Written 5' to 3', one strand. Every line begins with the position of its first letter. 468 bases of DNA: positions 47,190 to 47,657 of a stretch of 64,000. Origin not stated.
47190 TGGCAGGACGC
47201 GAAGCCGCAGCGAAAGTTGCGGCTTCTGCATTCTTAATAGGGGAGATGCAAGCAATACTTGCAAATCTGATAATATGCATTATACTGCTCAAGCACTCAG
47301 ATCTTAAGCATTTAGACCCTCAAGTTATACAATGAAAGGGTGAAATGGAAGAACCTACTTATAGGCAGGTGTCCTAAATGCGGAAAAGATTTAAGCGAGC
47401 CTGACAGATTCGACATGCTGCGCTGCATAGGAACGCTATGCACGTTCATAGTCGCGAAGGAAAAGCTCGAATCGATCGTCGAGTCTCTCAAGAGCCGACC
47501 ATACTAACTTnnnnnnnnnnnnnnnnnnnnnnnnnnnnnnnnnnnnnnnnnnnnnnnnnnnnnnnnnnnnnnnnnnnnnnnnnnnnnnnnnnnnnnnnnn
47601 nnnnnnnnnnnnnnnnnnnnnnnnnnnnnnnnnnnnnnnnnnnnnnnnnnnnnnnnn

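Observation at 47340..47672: Two unlisted small genes (55-aa Zn-ribbon with GTG start, 53-aa Cro-like HTH) form the only visible immunity-region regulators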

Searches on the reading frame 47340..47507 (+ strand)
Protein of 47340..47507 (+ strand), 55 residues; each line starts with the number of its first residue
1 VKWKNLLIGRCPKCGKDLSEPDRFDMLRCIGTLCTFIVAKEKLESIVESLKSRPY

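Call 6: search_protein_families(library=pfam, max_evalue=1, proteins=[window:47340-47504:+])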
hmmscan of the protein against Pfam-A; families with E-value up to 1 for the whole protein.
window:47340-47504:+ (55 aa): 7 families
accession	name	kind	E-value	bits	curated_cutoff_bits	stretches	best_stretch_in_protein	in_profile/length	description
PF03119.21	DNA_ligase_ZBD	-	0.009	16.3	25.8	1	10-34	1-25/27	NAD-dependent DNA ligase C4 zinc finger domain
PF13240.11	Zn_Ribbon_1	-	0.013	15.7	25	1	11-24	2-15/23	zinc-ribbon domain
PF19335.5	HMBD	-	0.017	15.5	23.6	1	9-18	16-25/28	Heavy metal binding domain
PF25207.1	DUF7837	-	0.026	14.9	27.8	1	7-20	4-17/47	Domain of unknown function (DUF7837)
PF24460.1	DUF7575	-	0.033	14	28.5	1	10-22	5-16/28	Domain of unknown function (DUF7575)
PF05864.17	Chordopox_RPO7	-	0.069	13.9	27.5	1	11-27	7-22/63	Chordopoxvirus DNA-directed RNA polymerase 7 kDa polypeptide (RPO7)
PF04423.19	Rad50_zn_hook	-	0.28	11.5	24.3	1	9-23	20-34/52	Rad50 zinc hook motif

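Call 7: search_protein_families(library=phrogs, max_evalue=1, proteins=[window:47340-47504:+])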
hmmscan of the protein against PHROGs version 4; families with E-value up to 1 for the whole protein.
window:47340-47504:+ (55 aa): 5 families
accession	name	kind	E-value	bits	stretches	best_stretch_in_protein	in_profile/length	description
phrog_19044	-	unknown function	0.12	13.7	1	4-22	84-102/123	-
phrog_16675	-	unknown function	0.12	13.3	1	10-32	30-51/140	-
phrog_13559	-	unknown function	0.19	13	1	8-49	11-53/107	-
phrog_12346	-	unknown function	0.28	12.5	1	7-49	39-80/82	-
phrog_9089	-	unknown function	0.31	12.5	1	10-22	28-40/77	-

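Call 17: find_related_loci(query=window:47340-47504:+, collection=viral_contigs, flank=6000)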
Query window:47340-47504:+ (55 aa) in viral_contigs; peptide patterns used: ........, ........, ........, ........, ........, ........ (x = any residue, [..] = any of these).
35 stretches matched a pattern; 1 encode a relative of the query (tblastn E <= 1e-3); 1 distinct loci.
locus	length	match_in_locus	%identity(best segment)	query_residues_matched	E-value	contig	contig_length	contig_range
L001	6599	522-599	50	10-35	1e-5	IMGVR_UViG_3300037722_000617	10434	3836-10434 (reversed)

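Call 19: find_encoding_contigs(protein=window:47340-47507:+, flank=10000, max_places=10)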
Protein window:47340-47507:+ (55 aa): no gene with exactly this product is on record in the collection.

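Call 20: find_homologous_proteins(query=window:47340-47504:+, max_evalue=0.01)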
Query window:47340-47504:+: no candidate shares three 5-residue words with the query. No homologue found.

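Call 25: list_cluster_members(proteins=[P0001, window:47340-47504:+, window:47698-49140:+, window:49885-50811:-])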
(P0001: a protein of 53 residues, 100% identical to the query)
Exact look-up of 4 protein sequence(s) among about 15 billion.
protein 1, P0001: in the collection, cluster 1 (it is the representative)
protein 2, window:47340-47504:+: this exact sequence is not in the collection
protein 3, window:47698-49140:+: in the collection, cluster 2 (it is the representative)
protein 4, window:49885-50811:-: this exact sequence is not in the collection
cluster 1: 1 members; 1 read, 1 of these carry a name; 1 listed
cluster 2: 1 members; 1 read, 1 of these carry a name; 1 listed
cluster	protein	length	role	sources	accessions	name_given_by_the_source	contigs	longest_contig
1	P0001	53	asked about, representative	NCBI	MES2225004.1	MAG: helix-turn-helix domain-containing protein [Patescibacteria group bacterium]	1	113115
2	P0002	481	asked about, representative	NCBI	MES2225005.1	MAG: peptidoglycan-binding protein [Patescibacteria group bacterium]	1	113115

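Call 44: search_protein_families(library=ncbifam, max_evalue=0.1, proteins=[window:47340-47504:+])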
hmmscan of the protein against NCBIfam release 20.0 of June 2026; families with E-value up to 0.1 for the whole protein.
window:47340-47504:+ (55 aa): 1 family
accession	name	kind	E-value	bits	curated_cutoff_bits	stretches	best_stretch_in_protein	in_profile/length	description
NF011484.0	PRK14894.1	equivalog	0.096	10.8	1050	1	2-27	97-124/539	glycine--tRNA ligase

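Call 70: search_protein_representatives(protein=window:47340-47504:+)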
Query: 55 residues. Proteins with E-value up to 0.001 (for the whole library): 66; up to 1e-10: 4; up to 1e-30: 0. The best 66 are listed.
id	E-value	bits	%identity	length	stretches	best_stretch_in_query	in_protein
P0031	1.7e-13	65.4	43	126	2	1-47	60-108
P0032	1.8e-11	59.1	40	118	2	1-51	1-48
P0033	4.2e-11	57.9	43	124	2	1-49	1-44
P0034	7.3e-11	57.1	44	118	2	1-48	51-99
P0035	1.1e-09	53.5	38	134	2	1-48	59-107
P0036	1.4e-09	53.1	37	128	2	1-44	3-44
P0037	1.9e-09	52.7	34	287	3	4-41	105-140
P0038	2.6e-09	52.3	40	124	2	1-48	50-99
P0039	2.7e-09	52.2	33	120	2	1-48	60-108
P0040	5.2e-09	51.4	44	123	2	1-47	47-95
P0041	6.1e-09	51.1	37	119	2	1-46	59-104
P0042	2.2e-08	49.4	38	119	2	2-46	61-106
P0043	9.4e-08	47.4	46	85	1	1-55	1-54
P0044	1.2e-07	47.1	39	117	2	1-47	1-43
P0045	1.6e-07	46.7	41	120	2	2-46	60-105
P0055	8.3e-06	41.3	33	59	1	1-55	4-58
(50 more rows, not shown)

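Call 73: search_protein_families(library=pfam, alignment_id=A1, max_evalue=0.01)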
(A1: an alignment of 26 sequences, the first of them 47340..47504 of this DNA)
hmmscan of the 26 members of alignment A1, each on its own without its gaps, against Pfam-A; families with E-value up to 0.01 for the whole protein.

A. member 1, window:47340-47504:+ (55 aa): 1 family
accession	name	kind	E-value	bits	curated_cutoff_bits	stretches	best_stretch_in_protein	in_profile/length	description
PF03119.21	DNA_ligase_ZBD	-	0.009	16.3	25.8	0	10-34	1-25/27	NAD-dependent DNA ligase C4 zinc finger domain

B. families by the number of members that match (of 26 scanned): 16 families
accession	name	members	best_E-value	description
PF03119.21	DNA_ligase_ZBD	6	0.00017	NAD-dependent DNA ligase C4 zinc finger domain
PF14149.11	YhfH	3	3e-05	YhfH-like protein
PF02150.21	Zn_ribbon_RPB9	2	0.00039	RNA polymerases M/15 Kd subunit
PF14570.12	zf-RING_4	1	0.00018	RING/Ubox like zinc-binding domain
PF24460.1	DUF7575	1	0.00057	Domain of unknown function (DUF7575)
PF09151.16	DUF1936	1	0.0006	Domain of unknown function (DUF1936)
PF12760.12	Zn_ribbon_IS1595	1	0.00066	Transposase zinc-ribbon domain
PF12172.15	zf-ChsH2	1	0.0011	ChsH2, rubredoxin-like zinc ribbon domain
PF14768.12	RPA_interact_C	1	0.0028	Replication protein A interacting C-terminal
PF14446.12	Prok-RING_1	1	0.0032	Prokaryotic RING finger family 1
PF08271.17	Zn_Ribbon_TF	1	0.0034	TFIIB zinc-binding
PF13248.11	Zn_ribbon_3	1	0.0057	zinc-ribbon domain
PF01396.24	Zn_ribbon_Top1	1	0.0076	Topoisomerase DNA binding C4 zinc finger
PF22910.1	EDR4-like_1st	1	0.0079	Enhanced disease resistance 4-like, N-terminal domain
PF08063.17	Zn_ribbon_PADR1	1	0.0082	PADR1 domain, zinc ribbon fold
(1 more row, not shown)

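Call 74: search_protein_families(library=phrogs, alignment_id=A1, max_evalue=0.01)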
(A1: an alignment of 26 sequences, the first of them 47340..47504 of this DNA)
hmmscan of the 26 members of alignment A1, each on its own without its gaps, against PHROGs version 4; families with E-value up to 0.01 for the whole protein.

A. member 1, window:47340-47504:+ (55 aa): 0 families

B. families by the number of members that match (of 26 scanned): 7 families
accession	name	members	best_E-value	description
phrog_4852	-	4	0.0024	-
phrog_4875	-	2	0.00011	-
phrog_16186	-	2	0.003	-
phrog_34476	-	1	0.00023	-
phrog_4173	-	1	0.00094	-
phrog_20040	-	1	0.0041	-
phrog_3794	-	1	0.008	-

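Call 75: find_encoding_contigs(protein=P0043, flank=6000, max_places=4)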
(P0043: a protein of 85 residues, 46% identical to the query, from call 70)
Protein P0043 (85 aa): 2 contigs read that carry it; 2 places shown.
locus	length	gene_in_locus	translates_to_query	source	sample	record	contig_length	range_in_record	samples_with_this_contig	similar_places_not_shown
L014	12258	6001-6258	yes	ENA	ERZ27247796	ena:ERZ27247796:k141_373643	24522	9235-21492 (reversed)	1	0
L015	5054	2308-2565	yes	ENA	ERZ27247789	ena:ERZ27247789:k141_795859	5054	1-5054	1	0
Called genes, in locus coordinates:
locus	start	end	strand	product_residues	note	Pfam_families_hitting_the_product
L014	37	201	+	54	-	-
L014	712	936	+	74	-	-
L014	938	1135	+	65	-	-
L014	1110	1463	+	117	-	-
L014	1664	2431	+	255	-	-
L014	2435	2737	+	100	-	-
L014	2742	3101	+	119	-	-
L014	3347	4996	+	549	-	PF01935:DUF87 (weak), PF05707:Zot (weak)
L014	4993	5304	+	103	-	-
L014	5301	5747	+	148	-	PF01844:HNH, PF14279:HNH_5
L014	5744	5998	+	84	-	-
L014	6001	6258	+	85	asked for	-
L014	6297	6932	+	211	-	-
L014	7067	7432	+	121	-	-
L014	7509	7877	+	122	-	-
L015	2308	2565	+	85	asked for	-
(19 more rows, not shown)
